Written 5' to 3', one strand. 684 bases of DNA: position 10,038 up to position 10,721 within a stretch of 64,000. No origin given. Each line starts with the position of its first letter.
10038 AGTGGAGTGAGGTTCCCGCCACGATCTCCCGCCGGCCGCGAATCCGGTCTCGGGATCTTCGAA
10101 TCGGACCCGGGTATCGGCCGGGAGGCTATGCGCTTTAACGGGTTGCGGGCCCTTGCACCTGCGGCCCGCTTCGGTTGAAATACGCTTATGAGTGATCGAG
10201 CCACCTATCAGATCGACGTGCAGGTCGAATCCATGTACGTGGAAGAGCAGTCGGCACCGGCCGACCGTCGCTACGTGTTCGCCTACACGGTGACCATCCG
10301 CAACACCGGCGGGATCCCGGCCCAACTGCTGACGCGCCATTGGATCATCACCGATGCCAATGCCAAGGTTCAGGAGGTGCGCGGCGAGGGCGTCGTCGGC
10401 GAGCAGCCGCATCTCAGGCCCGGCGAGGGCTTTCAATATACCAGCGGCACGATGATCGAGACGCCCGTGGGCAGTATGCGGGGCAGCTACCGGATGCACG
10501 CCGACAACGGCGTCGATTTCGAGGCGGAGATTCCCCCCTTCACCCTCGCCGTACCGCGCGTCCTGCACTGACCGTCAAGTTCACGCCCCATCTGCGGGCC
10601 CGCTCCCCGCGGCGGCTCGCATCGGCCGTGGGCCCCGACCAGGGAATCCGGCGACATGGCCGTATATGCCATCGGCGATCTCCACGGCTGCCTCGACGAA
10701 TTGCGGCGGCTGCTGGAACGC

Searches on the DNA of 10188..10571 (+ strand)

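Call 61: search_with_rna_model(model_id=R2, sources=[L104, L103, L011, L096, L098, L099, L015, L014, L001, L004], filters=off, max_evalue=10, show_alignments=5)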
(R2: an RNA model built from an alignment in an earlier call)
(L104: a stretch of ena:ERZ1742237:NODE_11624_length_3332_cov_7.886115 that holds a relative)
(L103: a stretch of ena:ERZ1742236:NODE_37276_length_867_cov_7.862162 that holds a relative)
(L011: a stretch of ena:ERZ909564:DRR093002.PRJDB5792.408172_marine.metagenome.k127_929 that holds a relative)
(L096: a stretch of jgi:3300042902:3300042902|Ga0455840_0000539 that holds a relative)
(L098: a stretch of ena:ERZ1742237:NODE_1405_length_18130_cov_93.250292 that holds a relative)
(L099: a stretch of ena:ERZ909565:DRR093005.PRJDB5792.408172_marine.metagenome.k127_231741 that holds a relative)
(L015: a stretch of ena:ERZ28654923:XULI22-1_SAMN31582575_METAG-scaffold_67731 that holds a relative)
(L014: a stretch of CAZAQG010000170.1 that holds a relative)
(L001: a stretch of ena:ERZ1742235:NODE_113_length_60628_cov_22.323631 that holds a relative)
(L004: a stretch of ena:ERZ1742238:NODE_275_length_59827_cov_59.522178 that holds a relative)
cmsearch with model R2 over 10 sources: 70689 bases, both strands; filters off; matches with E-value up to 10: 21.
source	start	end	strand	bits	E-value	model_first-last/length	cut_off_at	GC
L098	10713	10806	+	32.6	1.5e-05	1-69/69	no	0.53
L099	1015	1108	+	32.6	1.5e-05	1-69/69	no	0.53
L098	9493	9590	+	32.2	1.8e-05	1-69/69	no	0.46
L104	616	717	+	30.5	4.7e-05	1-69/69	no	0.49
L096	11492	11565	+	19.2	0.023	1-69/69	no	0.54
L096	12731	12799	-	18.1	0.042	1-69/69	no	0.46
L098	9493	9590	-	15.7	0.15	1-69/69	no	0.46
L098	8440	8532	+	14.5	0.3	1-69/69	no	0.47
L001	7864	7923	-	13.8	0.43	1-69/69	no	0.47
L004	7864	7923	-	13.8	0.43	1-69/69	no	0.47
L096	12731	12751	+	11.4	1.6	1-69/69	no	0.38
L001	7864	7923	+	10.5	2.7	1-69/69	no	0.47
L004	7864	7923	+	10.5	2.7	1-69/69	no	0.47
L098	11118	11157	-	9.9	3.6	1-69/69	no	0.62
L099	1420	1459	-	9.9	3.6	1-69/69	no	0.62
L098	8771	8792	+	9.7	4.1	1-69/69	no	0.36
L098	11155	11190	+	9.1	5.7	1-69/69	no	0.61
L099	1457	1492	+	9.1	5.7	1-69/69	no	0.61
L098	8771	8792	-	8.8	6.6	1-69/69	no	0.36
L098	599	622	+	8.4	8.5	1-69/69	no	0.71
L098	5727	5778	-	8.2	9.1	1-69/69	no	0.6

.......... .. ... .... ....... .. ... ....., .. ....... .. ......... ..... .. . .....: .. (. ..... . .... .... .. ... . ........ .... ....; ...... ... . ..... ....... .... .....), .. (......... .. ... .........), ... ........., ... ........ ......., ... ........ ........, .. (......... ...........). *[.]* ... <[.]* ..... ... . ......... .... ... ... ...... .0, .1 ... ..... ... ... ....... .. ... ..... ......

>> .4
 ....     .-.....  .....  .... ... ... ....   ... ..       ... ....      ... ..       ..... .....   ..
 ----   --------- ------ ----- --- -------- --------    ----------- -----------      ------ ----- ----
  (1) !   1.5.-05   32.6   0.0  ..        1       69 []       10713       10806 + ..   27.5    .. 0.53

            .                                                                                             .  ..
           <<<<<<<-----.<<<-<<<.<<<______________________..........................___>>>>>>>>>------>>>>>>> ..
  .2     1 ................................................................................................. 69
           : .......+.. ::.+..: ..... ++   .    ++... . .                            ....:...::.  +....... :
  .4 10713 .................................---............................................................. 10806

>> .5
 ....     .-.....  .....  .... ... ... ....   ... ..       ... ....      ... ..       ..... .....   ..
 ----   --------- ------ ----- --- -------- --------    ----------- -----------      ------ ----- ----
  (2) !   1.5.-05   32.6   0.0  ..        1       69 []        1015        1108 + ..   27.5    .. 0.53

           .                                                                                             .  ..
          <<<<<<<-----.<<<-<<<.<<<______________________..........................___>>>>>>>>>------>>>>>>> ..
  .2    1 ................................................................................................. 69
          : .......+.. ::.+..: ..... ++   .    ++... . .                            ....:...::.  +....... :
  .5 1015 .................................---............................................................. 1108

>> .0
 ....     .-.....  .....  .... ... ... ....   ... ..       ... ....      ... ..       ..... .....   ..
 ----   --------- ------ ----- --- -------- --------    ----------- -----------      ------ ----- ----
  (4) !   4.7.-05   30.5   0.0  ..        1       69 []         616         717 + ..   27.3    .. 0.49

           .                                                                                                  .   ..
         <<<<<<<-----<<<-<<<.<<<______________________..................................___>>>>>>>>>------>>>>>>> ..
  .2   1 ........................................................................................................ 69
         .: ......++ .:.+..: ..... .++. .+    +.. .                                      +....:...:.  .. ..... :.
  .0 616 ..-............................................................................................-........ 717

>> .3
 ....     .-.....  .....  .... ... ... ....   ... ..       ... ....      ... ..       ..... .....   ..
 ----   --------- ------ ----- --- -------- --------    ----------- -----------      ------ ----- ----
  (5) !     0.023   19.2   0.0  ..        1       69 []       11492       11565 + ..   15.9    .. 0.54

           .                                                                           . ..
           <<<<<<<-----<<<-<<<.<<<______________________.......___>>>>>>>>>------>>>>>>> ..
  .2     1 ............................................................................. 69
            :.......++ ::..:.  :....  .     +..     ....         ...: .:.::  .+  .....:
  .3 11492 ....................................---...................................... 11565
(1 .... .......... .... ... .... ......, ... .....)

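Call 76: search_rna_families(sources=[L096, L098, L104, L105, L108, L109, L002], threshold=evalue, max_evalue=0.01)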
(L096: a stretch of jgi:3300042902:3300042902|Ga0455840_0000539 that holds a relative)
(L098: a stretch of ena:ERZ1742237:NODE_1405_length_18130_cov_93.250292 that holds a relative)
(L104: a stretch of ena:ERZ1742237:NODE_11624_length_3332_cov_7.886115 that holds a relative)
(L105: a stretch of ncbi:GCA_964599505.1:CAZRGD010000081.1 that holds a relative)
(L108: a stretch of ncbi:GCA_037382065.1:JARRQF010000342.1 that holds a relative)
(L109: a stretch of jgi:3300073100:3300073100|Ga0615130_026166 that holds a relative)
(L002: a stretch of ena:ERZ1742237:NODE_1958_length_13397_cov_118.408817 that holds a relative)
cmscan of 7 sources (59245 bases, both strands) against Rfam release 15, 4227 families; matches with E-value up to 0.01: 5.
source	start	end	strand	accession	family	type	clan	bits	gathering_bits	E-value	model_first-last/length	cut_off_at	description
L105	2366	2461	+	RF02005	group-II-D1D4-6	Intron;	CL00102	46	49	6.8e-10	118-214/225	no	Group II catalytic intron D1-D4-6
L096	10319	10393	+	RF00029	Intron_gpII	Intron;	-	44.1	40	2e-05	1-77/77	no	Group II catalytic intron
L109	3449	3523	+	RF00029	Intron_gpII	Intron;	-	44.1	40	2.1e-05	1-77/77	no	Group II catalytic intron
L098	10280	10354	+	RF00029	Intron_gpII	Intron;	-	43.1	40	3.6e-05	1-77/77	no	Group II catalytic intron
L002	43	117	-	RF00029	Intron_gpII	Intron;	-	38.3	40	0.00054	1-77/77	no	Group II catalytic intron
